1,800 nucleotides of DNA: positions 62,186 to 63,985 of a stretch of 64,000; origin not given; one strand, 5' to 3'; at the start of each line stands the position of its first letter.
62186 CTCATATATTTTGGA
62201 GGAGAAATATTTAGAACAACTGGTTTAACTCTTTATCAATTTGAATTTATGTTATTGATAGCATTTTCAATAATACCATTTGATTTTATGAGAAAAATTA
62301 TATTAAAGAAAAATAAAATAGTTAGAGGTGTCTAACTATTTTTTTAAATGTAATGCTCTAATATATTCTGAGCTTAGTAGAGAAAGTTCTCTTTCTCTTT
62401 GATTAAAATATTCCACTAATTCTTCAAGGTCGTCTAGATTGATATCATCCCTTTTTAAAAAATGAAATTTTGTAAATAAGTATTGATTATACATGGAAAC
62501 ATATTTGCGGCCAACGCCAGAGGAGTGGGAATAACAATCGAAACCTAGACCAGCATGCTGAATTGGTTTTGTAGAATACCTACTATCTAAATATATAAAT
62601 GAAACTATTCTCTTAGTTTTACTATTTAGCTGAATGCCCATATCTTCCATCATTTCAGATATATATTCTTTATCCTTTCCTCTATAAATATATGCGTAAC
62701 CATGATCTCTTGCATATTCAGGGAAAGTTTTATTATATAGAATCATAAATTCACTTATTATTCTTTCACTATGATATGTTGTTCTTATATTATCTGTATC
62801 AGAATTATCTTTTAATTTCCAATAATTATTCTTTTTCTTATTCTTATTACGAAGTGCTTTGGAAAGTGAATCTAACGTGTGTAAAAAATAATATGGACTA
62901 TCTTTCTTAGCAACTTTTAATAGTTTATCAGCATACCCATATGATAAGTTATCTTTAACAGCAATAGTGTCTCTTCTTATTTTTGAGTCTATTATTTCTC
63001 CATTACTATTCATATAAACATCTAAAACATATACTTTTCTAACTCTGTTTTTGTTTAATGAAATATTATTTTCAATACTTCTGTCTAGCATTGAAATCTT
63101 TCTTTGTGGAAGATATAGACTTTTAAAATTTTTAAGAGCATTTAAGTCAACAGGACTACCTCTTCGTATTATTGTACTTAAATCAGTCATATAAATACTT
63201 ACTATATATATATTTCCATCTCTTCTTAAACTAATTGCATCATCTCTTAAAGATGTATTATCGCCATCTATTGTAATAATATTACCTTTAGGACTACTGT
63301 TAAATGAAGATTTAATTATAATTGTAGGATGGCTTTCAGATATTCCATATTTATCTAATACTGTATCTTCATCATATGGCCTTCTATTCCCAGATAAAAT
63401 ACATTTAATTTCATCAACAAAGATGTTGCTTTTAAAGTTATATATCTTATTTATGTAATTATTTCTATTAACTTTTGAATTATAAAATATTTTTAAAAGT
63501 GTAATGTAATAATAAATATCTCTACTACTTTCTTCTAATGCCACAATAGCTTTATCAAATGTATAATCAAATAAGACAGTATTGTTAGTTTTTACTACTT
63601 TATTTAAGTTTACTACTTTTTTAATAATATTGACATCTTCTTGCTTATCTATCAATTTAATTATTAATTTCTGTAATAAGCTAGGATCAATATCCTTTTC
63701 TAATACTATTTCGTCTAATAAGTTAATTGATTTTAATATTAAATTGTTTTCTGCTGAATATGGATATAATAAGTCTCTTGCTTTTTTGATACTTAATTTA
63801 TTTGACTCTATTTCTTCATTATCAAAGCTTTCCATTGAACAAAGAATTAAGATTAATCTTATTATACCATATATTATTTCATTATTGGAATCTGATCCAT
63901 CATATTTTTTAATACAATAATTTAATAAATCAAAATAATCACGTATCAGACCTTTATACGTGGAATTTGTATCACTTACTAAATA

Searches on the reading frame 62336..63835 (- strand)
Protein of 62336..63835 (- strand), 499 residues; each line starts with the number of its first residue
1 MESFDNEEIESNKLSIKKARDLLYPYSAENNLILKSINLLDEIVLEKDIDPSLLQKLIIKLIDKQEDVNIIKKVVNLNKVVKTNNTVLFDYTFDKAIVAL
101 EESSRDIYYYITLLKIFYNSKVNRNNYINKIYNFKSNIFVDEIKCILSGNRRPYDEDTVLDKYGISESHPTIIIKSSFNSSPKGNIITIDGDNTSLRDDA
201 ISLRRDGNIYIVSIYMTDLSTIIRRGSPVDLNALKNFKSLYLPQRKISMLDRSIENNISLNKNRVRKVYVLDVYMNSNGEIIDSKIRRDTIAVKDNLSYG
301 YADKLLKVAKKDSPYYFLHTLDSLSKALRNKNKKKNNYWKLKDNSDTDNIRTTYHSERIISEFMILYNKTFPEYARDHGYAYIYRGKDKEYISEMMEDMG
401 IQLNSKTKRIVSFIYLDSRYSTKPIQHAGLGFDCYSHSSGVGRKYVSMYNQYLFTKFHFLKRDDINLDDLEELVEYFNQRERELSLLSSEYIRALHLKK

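Call 36: search_protein_families(library=pfam, max_evalue=1e-8, proteins=[window:62336-63835:-])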
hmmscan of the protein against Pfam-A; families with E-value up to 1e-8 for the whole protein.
window:62336-63835:- (499 aa): 1 family
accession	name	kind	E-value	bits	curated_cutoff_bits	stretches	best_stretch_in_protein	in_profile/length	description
PF00773.25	RNB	-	4.6e-38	131.7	29.3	1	185-454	8-320/326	RNB domain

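Call 38: find_encoding_contigs(protein=window:62336-63835:-, flank=10000, max_places=3)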
Protein window:62336-63835:- (499 aa): no gene with exactly this product is on record in the collection.
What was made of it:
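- Tried and rejected: The right-edge ORF at 62336-63835 was not on record (call 38).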
